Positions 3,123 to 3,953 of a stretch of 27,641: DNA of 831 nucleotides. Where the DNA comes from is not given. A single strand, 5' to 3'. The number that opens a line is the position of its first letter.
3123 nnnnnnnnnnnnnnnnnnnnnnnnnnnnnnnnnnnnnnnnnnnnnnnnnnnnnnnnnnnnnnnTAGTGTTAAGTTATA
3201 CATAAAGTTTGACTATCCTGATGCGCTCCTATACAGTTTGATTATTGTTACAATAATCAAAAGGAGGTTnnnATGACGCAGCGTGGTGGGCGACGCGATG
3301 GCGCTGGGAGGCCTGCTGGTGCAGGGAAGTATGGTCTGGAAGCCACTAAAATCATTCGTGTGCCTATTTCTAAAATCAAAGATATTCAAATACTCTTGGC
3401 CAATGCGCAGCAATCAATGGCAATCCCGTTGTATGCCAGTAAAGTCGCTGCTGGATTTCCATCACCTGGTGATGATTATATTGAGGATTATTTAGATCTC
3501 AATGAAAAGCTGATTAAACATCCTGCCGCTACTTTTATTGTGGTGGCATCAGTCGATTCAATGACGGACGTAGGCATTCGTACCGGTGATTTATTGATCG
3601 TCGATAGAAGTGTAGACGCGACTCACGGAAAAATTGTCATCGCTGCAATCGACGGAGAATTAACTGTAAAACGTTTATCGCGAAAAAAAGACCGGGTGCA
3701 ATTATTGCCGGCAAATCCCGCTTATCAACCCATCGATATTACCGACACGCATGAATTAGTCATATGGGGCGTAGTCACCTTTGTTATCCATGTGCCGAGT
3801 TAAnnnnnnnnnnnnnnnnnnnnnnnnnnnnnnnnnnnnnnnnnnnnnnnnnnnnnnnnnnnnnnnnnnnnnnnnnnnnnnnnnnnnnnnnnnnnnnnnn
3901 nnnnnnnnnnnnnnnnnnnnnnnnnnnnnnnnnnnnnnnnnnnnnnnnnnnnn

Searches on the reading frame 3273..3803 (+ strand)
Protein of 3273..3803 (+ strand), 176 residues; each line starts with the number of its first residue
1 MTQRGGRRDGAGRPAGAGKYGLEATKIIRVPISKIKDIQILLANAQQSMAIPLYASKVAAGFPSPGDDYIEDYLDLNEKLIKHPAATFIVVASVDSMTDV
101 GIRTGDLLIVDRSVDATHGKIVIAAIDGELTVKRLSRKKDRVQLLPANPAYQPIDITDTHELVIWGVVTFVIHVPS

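Call 6: search_protein_families(library=pfam, proteins=[window:3273-3803:+])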
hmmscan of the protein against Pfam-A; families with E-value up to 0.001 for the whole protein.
window:3273-3803:+ (176 aa): 1 family
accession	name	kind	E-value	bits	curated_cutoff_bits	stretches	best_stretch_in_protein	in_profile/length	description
PF00717.28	Peptidase_S24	-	1.1e-32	112.6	23.3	1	52-168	1-115/116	Peptidase S24-like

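Call 7: search_protein_families(library=ncbifam, proteins=[window:3273-3803:+])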
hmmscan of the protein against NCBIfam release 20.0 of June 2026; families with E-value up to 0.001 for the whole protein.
window:3273-3803:+ (176 aa): 3 families
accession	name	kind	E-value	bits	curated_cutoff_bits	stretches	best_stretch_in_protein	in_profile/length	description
NF007621.2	PRK10276.1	subfamily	1.5e-48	163.6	110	1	59-173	1-115/115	translesion error-prone DNA polymerase V autoproteolytic subunit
TIGR00498.1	lexA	equivalog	4.3e-26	91.8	110.95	1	27-172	55-199/203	transcriptional repressor LexA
NF051876.1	transXXX_HumD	equivalog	9e-22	77.4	120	1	61-172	2-115/129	HumD family translesion DNA polymerase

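Call 8: find_homologous_proteins(query=window:3273-3803:+, max_evalue=1e-10)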
Query window:3273-3803:+ (176 aa): 7923 proteins with E <= 1e-10 among 8000 candidates; the best 120 are listed.
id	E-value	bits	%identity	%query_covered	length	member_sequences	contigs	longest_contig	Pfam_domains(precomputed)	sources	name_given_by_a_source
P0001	1.3e-108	378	100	100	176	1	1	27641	PF00717.29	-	-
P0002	1.2e-81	290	76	99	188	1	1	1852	PF00717.29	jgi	jgi:DNA polymerase V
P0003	4.8e-78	279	73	100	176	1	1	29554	PF00717.29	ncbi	-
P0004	1.3e-77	277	72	93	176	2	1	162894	PF00717.29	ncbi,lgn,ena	-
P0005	1.1e-76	274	71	99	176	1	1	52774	PF00717.29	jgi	jgi:DNA polymerase V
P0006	5.2e-76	272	69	99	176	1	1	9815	PF00717.29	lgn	-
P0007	1.2e-75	271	72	98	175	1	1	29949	PF00717.29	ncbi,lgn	-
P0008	1.2e-75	271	72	92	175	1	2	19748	PF00717.29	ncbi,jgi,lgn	-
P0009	2.7e-75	270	69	99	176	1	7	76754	PF00717.29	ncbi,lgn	-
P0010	3.5e-75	269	72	99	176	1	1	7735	PF00717.29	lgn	-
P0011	4.3e-75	269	69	99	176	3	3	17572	PF00717.29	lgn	-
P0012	5.8e-75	269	69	93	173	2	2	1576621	PF00717.29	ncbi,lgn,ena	-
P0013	1.6e-74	267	70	99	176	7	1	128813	PF00717.29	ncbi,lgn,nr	ncbi:MAG: translesion error-prone DNA polymerase V autoproteolytic subunit [Legionella sp.]|nr:trans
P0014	2.1e-74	267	69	91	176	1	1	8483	PF00717.29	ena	-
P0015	2.9e-74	266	69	91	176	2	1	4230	PF00717.29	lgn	-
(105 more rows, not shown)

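Call 11: find_related_loci(query=A1, collection=genome_contigs, flank=3000)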
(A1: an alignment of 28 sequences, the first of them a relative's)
Query A1 (176 aa) in genome_contigs; peptide patterns used: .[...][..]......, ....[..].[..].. (x = any residue, [..] = any of these).
600 stretches matched a pattern (row limit reached: there are more); 588 encode a relative of the query (tblastn E <= 1e-3); the best 80 are kept; 80 distinct loci.
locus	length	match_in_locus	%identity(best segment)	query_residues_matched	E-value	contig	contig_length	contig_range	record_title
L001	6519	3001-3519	72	1-173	2e-83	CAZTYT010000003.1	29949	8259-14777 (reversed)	MAG TPA_asm: uncultured Legionella sp. isolate SRP199154_co2_43 genome assembly, contig: NODE_884_length_29949_cov_10.35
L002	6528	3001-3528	68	1-176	4e-81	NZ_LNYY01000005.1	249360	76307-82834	Legionella steelei strain IMVS3376 Lste_ctg005, whole genome shotgun sequence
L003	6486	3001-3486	69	1-175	4e-78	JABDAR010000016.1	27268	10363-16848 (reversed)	MAG: Gammaproteobacteria bacterium isolate BWOrgControl_Nextera43_MAG1 3300020665.a:Ga0206835_1120, whole genome shotgun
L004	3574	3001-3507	69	4-173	2e-74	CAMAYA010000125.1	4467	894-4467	MAG: Legionella sp. 2055-AUS-E isolate MH-08apr19-9 genome assembly, contig: MH-08apr19-C45344, whole genome shotgun seq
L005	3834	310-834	64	1-176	2e-73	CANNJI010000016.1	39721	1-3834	MAG: Legionellaceae bacterium isolate ZH-Jul18-12 genome assembly, contig: ZH-Jul18-C528, whole genome shotgun sequence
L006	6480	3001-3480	69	14-176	2e-73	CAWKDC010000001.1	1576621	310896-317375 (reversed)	MAG: uncultured Gammaproteobacteria bacterium isolate MFD05512.bin.1.74 genome assembly, contig: contig_29360, whole gen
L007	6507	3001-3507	66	4-173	6e-72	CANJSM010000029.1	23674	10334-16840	MAG: Legionellaceae bacterium isolate RH-23may17-664 genome assembly, contig: RH-23may17-C15466, whole genome shotgun se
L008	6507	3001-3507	63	4-173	8e-72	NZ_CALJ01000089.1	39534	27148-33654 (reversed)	Legionella tunisiensis strain LegM, whole genome shotgun sequence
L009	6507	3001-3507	67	3-173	4e-71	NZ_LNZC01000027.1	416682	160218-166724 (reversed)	Legionella worsleiensis strain ATCC 49508 Lwor_ctg027, whole genome shotgun sequence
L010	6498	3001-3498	62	4-172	5e-66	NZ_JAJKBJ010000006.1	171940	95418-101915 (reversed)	Legionella maioricensis strain HCPI-6 Legionella_HCPI-6_6, whole genome shotgun sequence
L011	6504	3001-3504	57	1-176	1e-65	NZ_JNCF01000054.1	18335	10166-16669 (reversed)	Legionella norrlandica strain LEGN contig_51, whole genome shotgun sequence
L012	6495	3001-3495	59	1-173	6e-65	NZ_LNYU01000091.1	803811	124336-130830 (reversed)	Legionella santicrucis strain SC-63-C7 Lsan_ctg091, whole genome shotgun sequence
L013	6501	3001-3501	63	4-173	1e-64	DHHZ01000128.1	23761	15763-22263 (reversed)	MAG TPA_asm: Legionellales bacterium UBA4759 UBA4759_contig_4165, whole genome shotgun sequence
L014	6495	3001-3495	58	1-173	2e-62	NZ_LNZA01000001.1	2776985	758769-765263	Legionella tucsonensis strain ATCC 49180 Ltuc_ctg001, whole genome shotgun sequence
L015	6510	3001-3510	54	1-173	2e-58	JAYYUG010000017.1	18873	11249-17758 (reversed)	MAG: Pseudomonadota bacterium isolate XB_MAG1037 DB_MAG1037_0017, whole genome shotgun sequence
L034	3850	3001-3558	49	3-173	4e-51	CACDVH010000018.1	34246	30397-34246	uncultured gamma proteobacterium genome assembly, contig: AG-390-E17_NODE_18, whole genome shotgun sequence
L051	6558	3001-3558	50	4-173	2e-48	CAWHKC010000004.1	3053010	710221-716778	MAG: uncultured proteobacterium isolate MFD04780.bin.1.177 genome assembly, contig: contig_3595, whole genome shotgun se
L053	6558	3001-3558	48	4-173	2e-47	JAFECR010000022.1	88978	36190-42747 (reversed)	MAG: Proteobacteria bacterium isolate SZAS-38 PROT-AMP-12__22__length-88978, whole genome shotgun sequence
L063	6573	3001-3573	48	2-173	8e-47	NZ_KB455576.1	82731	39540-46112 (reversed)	Methylotuvimicrobium buryatense 5G METBUDRAFT_scaffold2.1, whole genome shotgun sequence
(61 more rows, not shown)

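Call 25: search_solved_structures(query=window:3273-3803:+, max_evalue=0.001, show_alignments=2)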
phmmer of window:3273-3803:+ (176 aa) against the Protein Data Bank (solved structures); distinct sequences matched with E-value up to 0.001: 20.
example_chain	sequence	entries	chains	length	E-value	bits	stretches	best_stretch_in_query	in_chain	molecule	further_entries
8gmt_B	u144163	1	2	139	1.4e-36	129.1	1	43-172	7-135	DNA polymerase V subunit UmuD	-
1umu_A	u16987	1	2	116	3.9e-34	121.1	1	61-173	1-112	UMUD'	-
1i4v_A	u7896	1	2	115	1.5e-33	119.2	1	62-172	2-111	UMUD' PROTEIN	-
1ay9_A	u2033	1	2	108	3e-30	108.5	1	68-172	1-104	UMUD PROTEIN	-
8gms_A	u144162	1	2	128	9.9e-20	74.3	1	52-157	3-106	LexA repressor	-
7b5g_A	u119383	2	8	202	1.8e-19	73.4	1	46-157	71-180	LexA repressor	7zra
7ocj_A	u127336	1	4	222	2.4e-19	73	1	46-157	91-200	LexA repressor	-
1jhc_A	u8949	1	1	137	4.2e-19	72.2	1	48-157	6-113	LEXA REPRESSOR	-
1jhh_A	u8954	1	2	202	4.8e-19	72.1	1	46-157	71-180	LEXA REPRESSOR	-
1jhe_A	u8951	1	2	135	1.1e-18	70.9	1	48-157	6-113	LEXA REPRESSOR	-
3jso_A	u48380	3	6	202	1.3e-18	70.7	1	46-157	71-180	LexA repressor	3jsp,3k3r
8trg_I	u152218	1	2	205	1.3e-18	70.6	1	46-157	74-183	LexA repressor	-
1jhf_A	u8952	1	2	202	1.8e-18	70.2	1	46-157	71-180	LEXA REPRESSOR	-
8s7g_A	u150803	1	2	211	4.2e-15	59.2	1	50-171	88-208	LexA repressor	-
8b0v_A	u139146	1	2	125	7.6e-15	58.4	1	56-172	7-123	LexA repressor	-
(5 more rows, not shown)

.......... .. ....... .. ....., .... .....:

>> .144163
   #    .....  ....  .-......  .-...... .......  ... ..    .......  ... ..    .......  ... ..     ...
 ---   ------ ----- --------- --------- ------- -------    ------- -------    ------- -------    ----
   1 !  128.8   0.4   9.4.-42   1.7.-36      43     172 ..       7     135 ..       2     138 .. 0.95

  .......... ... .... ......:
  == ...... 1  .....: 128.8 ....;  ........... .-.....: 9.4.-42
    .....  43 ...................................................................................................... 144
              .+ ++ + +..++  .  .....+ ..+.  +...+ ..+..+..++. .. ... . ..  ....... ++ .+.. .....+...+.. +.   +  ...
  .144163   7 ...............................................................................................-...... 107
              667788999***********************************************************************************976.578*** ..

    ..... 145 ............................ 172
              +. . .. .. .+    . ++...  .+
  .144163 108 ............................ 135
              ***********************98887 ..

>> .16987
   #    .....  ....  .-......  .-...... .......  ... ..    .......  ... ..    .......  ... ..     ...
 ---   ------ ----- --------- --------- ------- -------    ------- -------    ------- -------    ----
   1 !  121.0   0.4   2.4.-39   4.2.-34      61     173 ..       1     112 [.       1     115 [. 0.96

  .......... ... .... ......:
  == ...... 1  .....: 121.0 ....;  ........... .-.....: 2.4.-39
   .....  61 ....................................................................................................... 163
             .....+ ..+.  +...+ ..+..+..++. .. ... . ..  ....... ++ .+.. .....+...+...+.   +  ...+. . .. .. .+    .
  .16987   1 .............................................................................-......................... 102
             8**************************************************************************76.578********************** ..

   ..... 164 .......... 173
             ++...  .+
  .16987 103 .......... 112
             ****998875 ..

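Call 33: find_homologous_proteins(query=A2, max_evalue=0.00001)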
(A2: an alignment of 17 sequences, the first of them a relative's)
Query A2 (17 sequences) (199 aa, profile of the alignment): 7480 proteins with E <= 0.00001 among 8000 candidates; the best 120 are listed.
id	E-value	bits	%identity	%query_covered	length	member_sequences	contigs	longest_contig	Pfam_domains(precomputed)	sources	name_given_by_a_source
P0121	1.4e-84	301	69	100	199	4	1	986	PF00717.29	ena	-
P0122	1.5e-84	301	52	99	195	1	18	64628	PF00717.29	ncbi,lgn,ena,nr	ncbi:MAG: translesion error-prone DNA polymerase V autoproteolytic subunit [Candidatus Thioglobus sp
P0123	1.6e-84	300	51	99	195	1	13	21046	PF00717.29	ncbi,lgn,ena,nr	ncbi:MAG: translesion error-prone DNA polymerase V autoproteolytic subunit [Proteobacteria bacterium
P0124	2.2e-84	300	52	99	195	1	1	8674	PF00717.29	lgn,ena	-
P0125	2.2e-84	300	71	100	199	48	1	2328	PF00717.29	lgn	-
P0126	2.4e-84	300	53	97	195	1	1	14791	PF00717.29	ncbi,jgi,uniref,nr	ncbi:translesion error-prone DNA polymerase V autoproteolytic subunit [Candidatus Thioglobus sp.]|un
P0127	3.1e-84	300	51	99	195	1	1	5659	PF00717.29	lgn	-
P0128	3.1e-84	300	52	99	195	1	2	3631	PF00717.29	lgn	-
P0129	3.1e-84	299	66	100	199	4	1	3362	PF00717.29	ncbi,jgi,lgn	-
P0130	3.4e-84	299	53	97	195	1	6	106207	PF00717.29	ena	-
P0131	4.0e-84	299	70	100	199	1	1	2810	PF00717.29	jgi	-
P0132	4.4e-84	299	54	97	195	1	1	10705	PF00717.29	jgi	jgi:DNA polymerase V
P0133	6.6e-84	298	70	100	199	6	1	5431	PF00717.29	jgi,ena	-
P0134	7.8e-84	298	52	99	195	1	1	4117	PF00717.29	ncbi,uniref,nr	ncbi:MAG: translesion error-prone DNA polymerase V autoproteolytic subunit [Candidatus Thioglobus sp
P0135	8.0e-84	298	52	99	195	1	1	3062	PF00717.29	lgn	-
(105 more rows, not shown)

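Call 34: search_dna_similar(query=L063:2983-3579:+, collection=plasmids, mode=protein, max_rows=40, max_evalue=1e-10)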
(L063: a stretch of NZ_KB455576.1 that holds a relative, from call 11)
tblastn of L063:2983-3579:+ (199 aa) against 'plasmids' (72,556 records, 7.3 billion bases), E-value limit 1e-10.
The search stops at 5000 records and this limit was reached: more records match than are counted here, and every count below describes the 5000 best-scoring records only.
Records with a match: at least 5000; places in all: 5575; records where one place covers at least 80% of the query: 108.
Best place of each record, by identity: 80-90% 1; 60-80% 6; <60% 4993.
By first word of the organism name: Escherichia 1837; Klebsiella 1225; Salmonella 802; Citrobacter 201; Enterobacter 184; Acinetobacter 141; Shigella 117; Pantoea 47; Serratia 44; Raoultella 38; and 97 more.
By predicted mobility (MOB-suite, as given by PLSDB): conjugative 3940; non-mobilizable 677; mobilizable 383.
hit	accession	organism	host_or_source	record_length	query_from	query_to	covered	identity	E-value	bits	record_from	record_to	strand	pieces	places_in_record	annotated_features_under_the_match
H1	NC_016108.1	Methylotuvimicrobium alcaliphilum 20Z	-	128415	64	199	68%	85.3%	5e-72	243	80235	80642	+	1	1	umuD: translesion error-prone DNA polymerase V autoproteolytic subunit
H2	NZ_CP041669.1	Legionella israelensis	cell culture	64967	6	197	96%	52.6%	1e-51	185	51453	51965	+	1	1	umuD: translesion error-prone DNA polymerase V autoproteolytic subunit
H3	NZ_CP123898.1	Methylomonas sp. UP202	pure culture,canal sediment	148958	64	199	68%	71.3%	4e-57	200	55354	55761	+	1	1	umuD: translesion error-prone DNA polymerase V autoproteolytic subunit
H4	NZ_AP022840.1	Legionella antarctica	-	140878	9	197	95%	51.1%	5e-48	174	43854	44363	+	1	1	umuD: translesion error-prone DNA polymerase V autoproteolytic subunit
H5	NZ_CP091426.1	Methylobacter sp. YRD-M1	isolate,wetland soil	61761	64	197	67%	71.6%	2e-59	207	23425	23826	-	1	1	umuD: translesion error-prone DNA polymerase V autoproteolytic subunit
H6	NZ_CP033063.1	Synechococcus elongatus UTEX 3055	-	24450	5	197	97%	49.2%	3e-50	181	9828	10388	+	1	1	umuD: translesion error-prone DNA polymerase V autoproteolytic subunit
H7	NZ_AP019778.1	Methylomonas koyamae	-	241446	71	199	65%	72.9%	6e-55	194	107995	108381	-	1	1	umuD: translesion error-prone DNA polymerase V autoproteolytic subunit | Y-family DNA polymerase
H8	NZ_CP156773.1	Acinetobacter sp. ANC 7970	cattle,whole organism,cattle feces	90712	7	198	96%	48.7%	6e-41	154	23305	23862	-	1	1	umuD: translesion error-prone DNA polymerase V autoproteolytic subunit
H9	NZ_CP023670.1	Methylomonas koyamae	-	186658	66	199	67%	69.4%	3e-54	192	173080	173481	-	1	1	umuD: translesion error-prone DNA polymerase V autoproteolytic subunit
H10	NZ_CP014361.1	Methylomonas sp. DH-1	cell culture,waste sludge of a brewery ...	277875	66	199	67%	69.4%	3e-54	192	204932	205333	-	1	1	umuD: translesion error-prone DNA polymerase V autoproteolytic subunit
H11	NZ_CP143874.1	Synechococcus elongatus IITB6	whole organism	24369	10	197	94%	49.5%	6e-49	177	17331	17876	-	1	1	umuD: translesion error-prone DNA polymerase V autoproteolytic subunit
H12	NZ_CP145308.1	Synechococcus elongatus PCC 11802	Fresh water lake,Pure axenic ...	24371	10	197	94%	49.5%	6e-49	177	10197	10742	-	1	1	umuD: translesion error-prone DNA polymerase V autoproteolytic subunit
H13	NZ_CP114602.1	Acinetobacter towneri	chicken,carcass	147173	6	198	97%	47.4%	5e-40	151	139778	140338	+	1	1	umuD: translesion error-prone DNA polymerase V autoproteolytic subunit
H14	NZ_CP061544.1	Acinetobacter seifertii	Homo sapiens,blood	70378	6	198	97%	47.4%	8e-40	150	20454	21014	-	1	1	umuD: translesion error-prone DNA polymerase V autoproteolytic subunit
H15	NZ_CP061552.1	Acinetobacter seifertii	Homo sapiens,blood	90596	6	198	97%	47.4%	9e-40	150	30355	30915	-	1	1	umuD: translesion error-prone DNA polymerase V autoproteolytic subunit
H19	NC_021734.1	Acinetobacter baumannii BJAB0715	-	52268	8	198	96%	47.9%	2e-38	146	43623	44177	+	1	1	umuD: translesion error-prone DNA polymerase V autoproteolytic subunit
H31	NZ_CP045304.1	Legionella longbeachae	Homo sapiens,Sputum sample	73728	9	197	95%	47.1%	4e-41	154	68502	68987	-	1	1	umuD: translesion error-prone DNA polymerase V autoproteolytic subunit | Y-family DNA polymerase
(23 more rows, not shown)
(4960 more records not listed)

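Call 35: get_annotated_region(hit=H19, flank=1500)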
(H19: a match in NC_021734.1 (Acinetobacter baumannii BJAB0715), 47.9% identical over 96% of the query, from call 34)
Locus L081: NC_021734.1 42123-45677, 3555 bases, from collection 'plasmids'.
description: Acinetobacter baumannii BJAB0715 plasmid pBJAB0715, complete sequence
organism: Acinetobacter baumannii BJAB0715 (NCBI taxid 1096996)
taxonomy: Bacteria; Pseudomonadota; Gammaproteobacteria; Moraxellales; Moraxellaceae; Acinetobacter; Acinetobacter baumannii; Acinetobacter baumannii BJAB0715
host: -; source: -; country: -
typing (MOB-suite, as given by PLSDB): mobilizable; relaxase MOBP
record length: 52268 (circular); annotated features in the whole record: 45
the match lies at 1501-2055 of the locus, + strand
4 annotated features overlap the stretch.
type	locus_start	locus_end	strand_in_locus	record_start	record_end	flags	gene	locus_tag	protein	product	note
CDS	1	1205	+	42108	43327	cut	-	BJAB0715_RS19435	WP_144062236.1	IS3 family transposase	-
CDS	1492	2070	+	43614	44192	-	umuD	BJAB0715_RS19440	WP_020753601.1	translesion error-prone DNA polymerase V autoproteolytic subunit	-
CDS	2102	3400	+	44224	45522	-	-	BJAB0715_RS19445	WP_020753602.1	Y-family DNA polymerase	-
CDS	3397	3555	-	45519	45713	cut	xseB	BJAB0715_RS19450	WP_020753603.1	exodeoxyribonuclease VII small subunit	GO:0006308 - DNA catabolic process [Evidence IEA]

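Call 36: get_annotated_region(hit=H8, flank=1500)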
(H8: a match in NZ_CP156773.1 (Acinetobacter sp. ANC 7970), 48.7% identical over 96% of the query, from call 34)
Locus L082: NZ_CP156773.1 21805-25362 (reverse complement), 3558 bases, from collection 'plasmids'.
description: Acinetobacter sp. ANC 7970 plasmid pANC7970.1, complete sequence
organism: Acinetobacter sp. ANC 7970 (NCBI taxid 3151497)
taxonomy: Bacteria; Pseudomonadota; Gammaproteobacteria; Moraxellales; Moraxellaceae; Acinetobacter; Acinetobacter sp. ANC 7970
host: -; source: cattle,whole organism,cattle feces; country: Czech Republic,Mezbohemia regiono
typing (MOB-suite, as given by PLSDB): mobilizable; relaxase MOBP
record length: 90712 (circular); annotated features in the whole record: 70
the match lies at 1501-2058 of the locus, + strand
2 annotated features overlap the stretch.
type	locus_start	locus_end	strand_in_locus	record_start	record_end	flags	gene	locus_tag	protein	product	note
CDS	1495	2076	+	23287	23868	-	umuD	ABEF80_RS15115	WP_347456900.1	translesion error-prone DNA polymerase V autoproteolytic subunit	-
CDS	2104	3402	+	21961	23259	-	-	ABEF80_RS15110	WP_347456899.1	DUF4113 domain-containing protein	-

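Call 37: get_annotated_region(hit=H6, flank=1500)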
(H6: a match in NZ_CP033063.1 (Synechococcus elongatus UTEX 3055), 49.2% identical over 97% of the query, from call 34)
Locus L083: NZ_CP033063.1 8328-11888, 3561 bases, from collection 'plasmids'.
description: Synechococcus elongatus UTEX 3055 plasmid unnamed2, complete sequence
organism: Synechococcus elongatus UTEX 3055 (NCBI taxid 2479200)
taxonomy: Bacteria; Cyanobacteriota; Cyanophyceae; Synechococcales; Synechococcaceae; Synechococcus; Synechococcus elongatus; Synechococcus elongatus UTEX 3055
host: -; source: -; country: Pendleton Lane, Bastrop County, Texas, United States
typing (MOB-suite, as given by PLSDB): non-mobilizable
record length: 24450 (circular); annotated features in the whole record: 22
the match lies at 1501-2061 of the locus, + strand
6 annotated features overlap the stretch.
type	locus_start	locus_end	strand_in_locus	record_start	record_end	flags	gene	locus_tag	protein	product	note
CDS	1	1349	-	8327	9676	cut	-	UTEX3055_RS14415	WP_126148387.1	hypothetical protein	-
CDS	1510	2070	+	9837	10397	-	umuD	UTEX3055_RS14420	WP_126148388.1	translesion error-prone DNA polymerase V autoproteolytic subunit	-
CDS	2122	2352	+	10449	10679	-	-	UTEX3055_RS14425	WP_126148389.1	DUF433 domain-containing protein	-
CDS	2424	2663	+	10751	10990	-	-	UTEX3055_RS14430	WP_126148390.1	DUF2281 domain-containing protein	-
CDS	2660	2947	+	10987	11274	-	-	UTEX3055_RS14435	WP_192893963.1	type II toxin-antitoxin system PemK/MazF family toxin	-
CDS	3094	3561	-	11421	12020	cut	-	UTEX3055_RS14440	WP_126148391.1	recombinase family protein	GO:0006310 - DNA recombination [Evidence IEA]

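Call 40: find_homologous_proteins(query=L081:1492-2067:+, max_evalue=1e-10)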
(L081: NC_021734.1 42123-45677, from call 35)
Query L081:1492-2067:+ (192 aa): 2516 proteins with E <= 1e-10 among 2601 candidates; the best 120 are listed.
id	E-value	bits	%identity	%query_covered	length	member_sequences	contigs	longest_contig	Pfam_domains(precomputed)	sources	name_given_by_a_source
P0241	1.4e-116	405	96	100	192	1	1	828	PF00717.29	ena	-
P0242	3.9e-116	403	95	100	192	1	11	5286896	PF00717.29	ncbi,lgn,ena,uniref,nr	ncbi:LexA family protein [Priestia endophytica]|uniref:LexA family protein n=1 Tax=Acinetobacter lwo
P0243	5.2e-116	403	95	100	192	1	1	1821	PF00717.29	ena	-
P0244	1.0e-115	402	95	100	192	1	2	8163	PF00717.29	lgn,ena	-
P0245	1.2e-115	402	95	100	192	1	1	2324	PF00717.29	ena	-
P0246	1.9e-115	401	95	100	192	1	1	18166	PF00717.29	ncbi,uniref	ncbi:LexA family protein (plasmid) [Acinetobacter indicus]|uniref:LexA family protein n=1 Tax=Acinet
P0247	2.3e-115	401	95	100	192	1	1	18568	PF00717.29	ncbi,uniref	ncbi:LexA family protein [Acinetobacter variabilis]|uniref:LexA family protein n=1 Tax=Acinetobacter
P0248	2.8e-115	400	94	100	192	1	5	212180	PF00717.29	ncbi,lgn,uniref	ncbi:LexA family protein [Acinetobacter baumannii]|uniref:LexA family protein n=1 Tax=Acinetobacter 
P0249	4.9e-115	400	94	100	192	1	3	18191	PF00717.29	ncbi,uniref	ncbi:LexA family protein [Acinetobacter indicus]|uniref:LexA family protein n=1 Tax=Acinetobacter in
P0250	6.9e-115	399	93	100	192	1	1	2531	PF00717.29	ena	-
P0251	9.5e-114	395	93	100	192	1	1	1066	PF00717.29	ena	-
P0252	1.3e-113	395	93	100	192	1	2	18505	PF00717.29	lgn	-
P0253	4.6e-113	393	93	100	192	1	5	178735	PF00717.29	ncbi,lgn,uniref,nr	ncbi:translesion error-prone DNA polymerase V autoproteolytic subunit [Acinetobacter baumannii]|unir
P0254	5.4e-113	393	93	100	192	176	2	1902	PF00717.29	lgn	-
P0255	5.5e-110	383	92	100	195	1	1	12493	PF00717.29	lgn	-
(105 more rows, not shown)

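Call 59: predict_structure(alignment_id=A3)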
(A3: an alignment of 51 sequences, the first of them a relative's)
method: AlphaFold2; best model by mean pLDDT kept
length: 176 residues; sequences in the alignment: 51
mean_pLDDT: 74.9   pTM: 0.54
mean pLDDT of the five models: 74.9, 74.5, 74.0, 73.6, 71.4
residues with pLDDT >= 90: 61; 70-90: 56; 50-70: 26; < 50: 33
segments of 3 or more residues with pLDDT < 50: 1-7, 9-13, 15-18, 49-61
pLDDT, mean of each block of 10 residues (from residue 1): 46 49 61 77 57 45 53 72 88 90 92 92 90 91 92 84 90 83
secondary structure, 60 per line:
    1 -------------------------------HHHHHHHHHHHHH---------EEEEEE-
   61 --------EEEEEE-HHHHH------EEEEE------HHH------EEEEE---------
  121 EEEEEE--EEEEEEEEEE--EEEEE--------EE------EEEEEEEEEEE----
elements in order: H32-44 E54-59 E69-74 H76-80 E87-91 E107-111 E121-126 E129-138 E141-145 E162-172

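Call 79: get_annotated_region(hit=H2, flank=2500)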
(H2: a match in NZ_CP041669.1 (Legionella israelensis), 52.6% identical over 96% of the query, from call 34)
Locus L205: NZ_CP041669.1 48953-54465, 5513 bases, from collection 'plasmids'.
description: Legionella israelensis strain L18-01051 plasmid unnamed, complete sequence
organism: Legionella israelensis (NCBI taxid 454)
taxonomy: Bacteria; Pseudomonadota; Gammaproteobacteria; Legionellales; Legionellaceae; Legionella; Legionella israelensis
host: -; source: cell culture; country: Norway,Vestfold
typing (MOB-suite, as given by PLSDB): mobilizable; relaxase MOBF
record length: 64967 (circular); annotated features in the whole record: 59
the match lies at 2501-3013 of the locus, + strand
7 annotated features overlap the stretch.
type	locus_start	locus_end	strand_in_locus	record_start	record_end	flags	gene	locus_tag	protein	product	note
CDS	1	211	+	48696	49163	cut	-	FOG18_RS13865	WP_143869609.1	type II toxin-antitoxin system MqsA family antitoxin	-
CDS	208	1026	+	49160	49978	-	-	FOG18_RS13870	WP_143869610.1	hypothetical protein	-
CDS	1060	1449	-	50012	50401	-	-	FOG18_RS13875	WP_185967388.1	GFA family protein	-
CDS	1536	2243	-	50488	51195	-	-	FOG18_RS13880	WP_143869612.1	endonuclease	-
CDS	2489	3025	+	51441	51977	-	umuD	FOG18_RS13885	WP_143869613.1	translesion error-prone DNA polymerase V autoproteolytic subunit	-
CDS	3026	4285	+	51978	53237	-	-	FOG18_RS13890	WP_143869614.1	Y-family DNA polymerase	-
CDS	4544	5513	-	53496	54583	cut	-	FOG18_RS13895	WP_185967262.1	IS3 family transposase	-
